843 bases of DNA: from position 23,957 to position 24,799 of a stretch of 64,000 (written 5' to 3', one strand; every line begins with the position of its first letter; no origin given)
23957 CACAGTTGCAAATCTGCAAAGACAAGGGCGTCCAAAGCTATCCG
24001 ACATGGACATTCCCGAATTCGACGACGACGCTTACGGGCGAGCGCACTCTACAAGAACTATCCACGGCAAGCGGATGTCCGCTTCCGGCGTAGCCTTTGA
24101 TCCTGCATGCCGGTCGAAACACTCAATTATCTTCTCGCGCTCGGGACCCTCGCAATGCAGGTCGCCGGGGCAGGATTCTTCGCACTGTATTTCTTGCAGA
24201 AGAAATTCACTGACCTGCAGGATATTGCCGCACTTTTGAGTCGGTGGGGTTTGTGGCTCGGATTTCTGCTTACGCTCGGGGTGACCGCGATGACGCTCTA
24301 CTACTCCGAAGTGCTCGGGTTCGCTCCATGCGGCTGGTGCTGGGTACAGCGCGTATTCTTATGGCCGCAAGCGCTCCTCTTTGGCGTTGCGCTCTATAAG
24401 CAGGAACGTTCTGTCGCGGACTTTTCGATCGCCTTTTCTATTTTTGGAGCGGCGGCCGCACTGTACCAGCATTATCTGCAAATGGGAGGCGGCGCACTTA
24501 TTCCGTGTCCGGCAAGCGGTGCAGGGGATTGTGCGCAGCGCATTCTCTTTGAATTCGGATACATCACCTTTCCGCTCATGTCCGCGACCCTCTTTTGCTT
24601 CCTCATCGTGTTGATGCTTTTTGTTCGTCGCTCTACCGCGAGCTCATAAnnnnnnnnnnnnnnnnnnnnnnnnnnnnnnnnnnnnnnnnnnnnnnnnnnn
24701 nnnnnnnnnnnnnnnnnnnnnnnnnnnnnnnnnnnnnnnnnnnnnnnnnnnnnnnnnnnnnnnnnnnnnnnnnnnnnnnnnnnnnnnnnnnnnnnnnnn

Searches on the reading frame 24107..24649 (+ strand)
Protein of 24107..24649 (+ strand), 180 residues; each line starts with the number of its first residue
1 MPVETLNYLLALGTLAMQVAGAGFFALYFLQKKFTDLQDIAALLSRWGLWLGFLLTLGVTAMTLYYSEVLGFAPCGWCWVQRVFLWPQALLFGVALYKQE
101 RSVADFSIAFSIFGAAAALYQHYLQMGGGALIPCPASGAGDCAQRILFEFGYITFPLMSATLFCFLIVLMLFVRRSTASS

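Call 91: search_protein_families(library=pfam, proteins=[window:24107-24649:+], max_evalue=0.0001)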
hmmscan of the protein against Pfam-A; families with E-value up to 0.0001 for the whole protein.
window:24107-24649:+ (180 aa): 1 family
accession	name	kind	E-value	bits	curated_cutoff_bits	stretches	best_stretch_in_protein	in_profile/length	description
PF02600.21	DsbB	-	6.8e-11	43.2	22.1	1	46-172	2-147/148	Disulfide bond formation protein DsbB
